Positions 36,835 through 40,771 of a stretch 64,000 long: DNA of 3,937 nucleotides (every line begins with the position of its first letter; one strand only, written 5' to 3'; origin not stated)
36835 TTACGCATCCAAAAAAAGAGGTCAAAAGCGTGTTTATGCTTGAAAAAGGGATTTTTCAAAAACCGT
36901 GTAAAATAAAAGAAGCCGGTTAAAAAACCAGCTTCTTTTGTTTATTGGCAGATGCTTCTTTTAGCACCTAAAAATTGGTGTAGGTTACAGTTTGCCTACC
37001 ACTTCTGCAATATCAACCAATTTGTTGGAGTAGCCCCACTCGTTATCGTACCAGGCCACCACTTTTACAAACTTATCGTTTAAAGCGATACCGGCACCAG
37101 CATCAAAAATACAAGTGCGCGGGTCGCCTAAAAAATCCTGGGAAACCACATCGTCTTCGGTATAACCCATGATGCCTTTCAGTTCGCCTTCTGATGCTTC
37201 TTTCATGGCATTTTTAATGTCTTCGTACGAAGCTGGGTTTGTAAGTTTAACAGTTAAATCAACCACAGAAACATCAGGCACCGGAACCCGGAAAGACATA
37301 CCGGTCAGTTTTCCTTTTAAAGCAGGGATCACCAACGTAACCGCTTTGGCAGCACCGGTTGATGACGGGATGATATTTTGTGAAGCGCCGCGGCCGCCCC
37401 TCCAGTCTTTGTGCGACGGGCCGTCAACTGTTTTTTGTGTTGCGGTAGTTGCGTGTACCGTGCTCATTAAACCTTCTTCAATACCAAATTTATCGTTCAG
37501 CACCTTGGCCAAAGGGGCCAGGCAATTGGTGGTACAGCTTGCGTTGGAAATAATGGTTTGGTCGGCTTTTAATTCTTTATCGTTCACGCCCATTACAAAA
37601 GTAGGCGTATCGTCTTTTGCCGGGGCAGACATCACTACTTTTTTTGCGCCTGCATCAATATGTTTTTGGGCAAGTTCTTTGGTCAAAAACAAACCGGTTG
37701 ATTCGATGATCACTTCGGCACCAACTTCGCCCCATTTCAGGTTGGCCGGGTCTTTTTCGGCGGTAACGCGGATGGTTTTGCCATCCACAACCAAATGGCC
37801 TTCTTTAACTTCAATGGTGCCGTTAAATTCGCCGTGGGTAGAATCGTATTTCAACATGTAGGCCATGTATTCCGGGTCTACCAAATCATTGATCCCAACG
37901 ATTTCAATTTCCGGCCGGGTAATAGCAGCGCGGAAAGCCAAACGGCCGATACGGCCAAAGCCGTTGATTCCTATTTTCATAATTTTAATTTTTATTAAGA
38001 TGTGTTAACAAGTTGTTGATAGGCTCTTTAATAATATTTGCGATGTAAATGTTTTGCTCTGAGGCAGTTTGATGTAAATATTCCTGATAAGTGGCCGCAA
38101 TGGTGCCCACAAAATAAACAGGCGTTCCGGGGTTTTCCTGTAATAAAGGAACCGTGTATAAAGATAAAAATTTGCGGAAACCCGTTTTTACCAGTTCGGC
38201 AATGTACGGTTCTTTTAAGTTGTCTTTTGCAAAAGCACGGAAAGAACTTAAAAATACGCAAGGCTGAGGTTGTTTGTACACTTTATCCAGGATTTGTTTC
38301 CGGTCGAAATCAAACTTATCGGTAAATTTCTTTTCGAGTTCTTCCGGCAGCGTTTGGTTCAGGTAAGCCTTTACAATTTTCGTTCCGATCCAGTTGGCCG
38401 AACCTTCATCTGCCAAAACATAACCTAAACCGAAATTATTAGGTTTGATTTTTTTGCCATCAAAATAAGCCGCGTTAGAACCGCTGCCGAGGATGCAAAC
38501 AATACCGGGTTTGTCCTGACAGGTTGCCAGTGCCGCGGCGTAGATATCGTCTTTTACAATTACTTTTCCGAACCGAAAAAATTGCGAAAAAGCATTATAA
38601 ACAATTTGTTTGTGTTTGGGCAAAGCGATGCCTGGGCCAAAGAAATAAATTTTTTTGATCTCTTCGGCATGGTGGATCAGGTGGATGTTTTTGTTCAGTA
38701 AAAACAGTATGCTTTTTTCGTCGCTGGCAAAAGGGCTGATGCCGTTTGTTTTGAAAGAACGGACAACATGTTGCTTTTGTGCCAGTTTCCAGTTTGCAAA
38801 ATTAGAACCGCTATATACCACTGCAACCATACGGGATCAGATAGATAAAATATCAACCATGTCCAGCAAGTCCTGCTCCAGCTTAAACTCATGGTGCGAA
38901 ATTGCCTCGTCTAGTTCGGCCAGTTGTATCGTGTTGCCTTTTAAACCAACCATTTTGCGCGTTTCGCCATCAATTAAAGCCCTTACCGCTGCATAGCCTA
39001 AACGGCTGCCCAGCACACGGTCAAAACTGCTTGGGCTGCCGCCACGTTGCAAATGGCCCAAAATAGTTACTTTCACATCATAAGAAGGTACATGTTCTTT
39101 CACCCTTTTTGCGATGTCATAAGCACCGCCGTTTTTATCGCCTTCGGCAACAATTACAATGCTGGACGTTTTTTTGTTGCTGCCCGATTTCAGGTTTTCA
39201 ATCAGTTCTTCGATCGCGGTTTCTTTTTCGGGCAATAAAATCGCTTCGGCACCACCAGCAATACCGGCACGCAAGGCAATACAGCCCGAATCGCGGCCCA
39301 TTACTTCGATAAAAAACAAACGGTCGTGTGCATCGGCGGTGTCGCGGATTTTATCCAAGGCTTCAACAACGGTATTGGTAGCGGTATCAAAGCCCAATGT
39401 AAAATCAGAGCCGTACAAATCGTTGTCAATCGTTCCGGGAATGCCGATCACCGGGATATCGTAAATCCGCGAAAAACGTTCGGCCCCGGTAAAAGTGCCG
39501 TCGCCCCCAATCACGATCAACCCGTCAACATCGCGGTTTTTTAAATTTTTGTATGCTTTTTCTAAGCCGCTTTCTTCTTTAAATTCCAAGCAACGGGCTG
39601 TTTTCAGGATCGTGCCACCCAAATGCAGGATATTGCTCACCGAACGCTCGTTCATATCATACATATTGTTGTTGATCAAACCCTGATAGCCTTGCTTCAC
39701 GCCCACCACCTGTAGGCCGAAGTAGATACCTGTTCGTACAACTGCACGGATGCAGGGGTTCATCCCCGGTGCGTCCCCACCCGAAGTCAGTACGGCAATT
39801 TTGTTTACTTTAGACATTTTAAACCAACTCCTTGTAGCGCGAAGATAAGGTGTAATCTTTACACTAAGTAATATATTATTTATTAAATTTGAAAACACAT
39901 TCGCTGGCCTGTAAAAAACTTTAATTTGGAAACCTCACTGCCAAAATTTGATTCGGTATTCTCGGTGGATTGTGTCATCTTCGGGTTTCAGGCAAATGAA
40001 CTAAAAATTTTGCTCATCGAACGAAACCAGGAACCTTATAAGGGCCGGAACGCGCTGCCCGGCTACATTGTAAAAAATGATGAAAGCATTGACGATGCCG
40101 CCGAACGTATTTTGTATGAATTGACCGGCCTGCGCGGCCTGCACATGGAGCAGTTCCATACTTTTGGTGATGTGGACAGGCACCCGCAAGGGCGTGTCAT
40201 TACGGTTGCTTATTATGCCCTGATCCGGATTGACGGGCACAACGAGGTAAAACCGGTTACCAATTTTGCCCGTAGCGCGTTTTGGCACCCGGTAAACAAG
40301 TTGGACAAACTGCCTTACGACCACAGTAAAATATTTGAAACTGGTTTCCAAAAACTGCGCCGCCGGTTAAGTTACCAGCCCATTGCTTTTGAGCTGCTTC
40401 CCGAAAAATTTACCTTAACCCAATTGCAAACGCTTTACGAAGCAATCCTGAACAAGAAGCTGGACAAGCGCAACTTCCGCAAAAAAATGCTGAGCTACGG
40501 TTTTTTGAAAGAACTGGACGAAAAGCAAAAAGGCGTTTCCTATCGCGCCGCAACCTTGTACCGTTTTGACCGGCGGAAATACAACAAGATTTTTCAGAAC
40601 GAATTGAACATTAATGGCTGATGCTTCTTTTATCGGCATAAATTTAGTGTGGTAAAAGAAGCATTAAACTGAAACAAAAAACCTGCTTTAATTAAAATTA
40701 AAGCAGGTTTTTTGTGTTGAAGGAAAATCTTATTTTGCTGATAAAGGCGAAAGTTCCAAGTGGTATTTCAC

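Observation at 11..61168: Two related 12-mers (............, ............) occur 43 times as exact copies, in both orientations, inside and outside genes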

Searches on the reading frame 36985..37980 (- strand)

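Call 57: search_protein_families(library=pfam, proteins=[window:36985-37980:-], max_evalue=0.0001)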
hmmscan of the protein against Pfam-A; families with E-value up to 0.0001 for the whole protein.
window:36985-37980:- (331 aa): 2 families
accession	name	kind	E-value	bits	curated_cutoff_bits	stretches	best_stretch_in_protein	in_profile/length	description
PF02800.25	Gp_dh_C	-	7.8e-71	237.2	24.4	1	154-311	1-158/158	Glyceraldehyde 3-phosphate dehydrogenase, C-terminal domain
PF00044.30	Gp_dh_N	-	1.5e-41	141.2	31.7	1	1-101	1-101/101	Glyceraldehyde 3-phosphate dehydrogenase, NAD binding domain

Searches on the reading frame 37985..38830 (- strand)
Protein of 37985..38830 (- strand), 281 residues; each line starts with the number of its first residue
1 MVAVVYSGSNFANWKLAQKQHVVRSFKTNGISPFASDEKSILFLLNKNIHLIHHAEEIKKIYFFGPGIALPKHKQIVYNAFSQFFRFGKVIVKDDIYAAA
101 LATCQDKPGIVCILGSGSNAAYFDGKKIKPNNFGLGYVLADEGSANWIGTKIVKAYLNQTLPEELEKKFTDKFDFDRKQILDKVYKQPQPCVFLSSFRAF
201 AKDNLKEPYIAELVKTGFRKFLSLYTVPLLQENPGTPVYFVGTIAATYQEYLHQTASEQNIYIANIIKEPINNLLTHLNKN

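Call 57: search_protein_families(library=pfam, proteins=[window:37985-38830:-], max_evalue=0.0001)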
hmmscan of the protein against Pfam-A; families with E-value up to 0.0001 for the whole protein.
window:37985-38830:- (281 aa): 1 family
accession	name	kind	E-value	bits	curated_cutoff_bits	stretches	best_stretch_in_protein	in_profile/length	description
PF01869.26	BcrAD_BadFG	-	8.8e-06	25.9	31.5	1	55-157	59-156/271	BadF/BadG/BcrA/BcrD ATPase family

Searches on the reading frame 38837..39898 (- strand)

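Call 58: search_protein_families(library=pfam, proteins=[window:38837-39898:-], max_evalue=0.0001)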
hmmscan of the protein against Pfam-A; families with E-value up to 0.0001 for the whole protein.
window:38837-39898:- (353 aa): 2 families
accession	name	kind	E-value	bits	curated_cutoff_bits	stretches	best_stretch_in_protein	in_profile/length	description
PF00365.25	PFK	-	3.2e-110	368.3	30.9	1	33-308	1-277/277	Phosphofructokinase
PF01513.26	NAD_kinase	-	4.1e-08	34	25.5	1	111-154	60-103/130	ATP-NAD kinase N-terminal domain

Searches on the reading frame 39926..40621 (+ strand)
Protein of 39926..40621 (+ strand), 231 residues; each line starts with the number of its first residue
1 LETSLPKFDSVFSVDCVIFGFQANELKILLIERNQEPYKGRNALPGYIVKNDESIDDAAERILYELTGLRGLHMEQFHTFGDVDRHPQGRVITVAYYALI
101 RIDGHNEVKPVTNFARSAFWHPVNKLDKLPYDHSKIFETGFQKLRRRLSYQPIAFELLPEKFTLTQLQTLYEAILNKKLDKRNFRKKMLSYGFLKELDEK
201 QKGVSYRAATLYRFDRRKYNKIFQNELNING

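Call 58: search_protein_families(library=pfam, proteins=[window:39926-40621:+], max_evalue=0.0001)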
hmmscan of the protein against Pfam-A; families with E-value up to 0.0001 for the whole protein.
window:39926-40621:+ (231 aa): 3 families
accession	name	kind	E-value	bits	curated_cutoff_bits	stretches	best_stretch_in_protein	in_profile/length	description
PF21906.2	NrtR_WHD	-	2.4e-29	101.7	27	1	154-214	1-61/61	NrtR DNA-binding winged helix domain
PF19368.5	AraR_C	-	1.4e-15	57.7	23.8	1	150-221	1-73/82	AraR C-terminal winged HTH domain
PF00293.34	NUDIX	-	1.2e-10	42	21.1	1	13-136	5-130/134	NUDIX domain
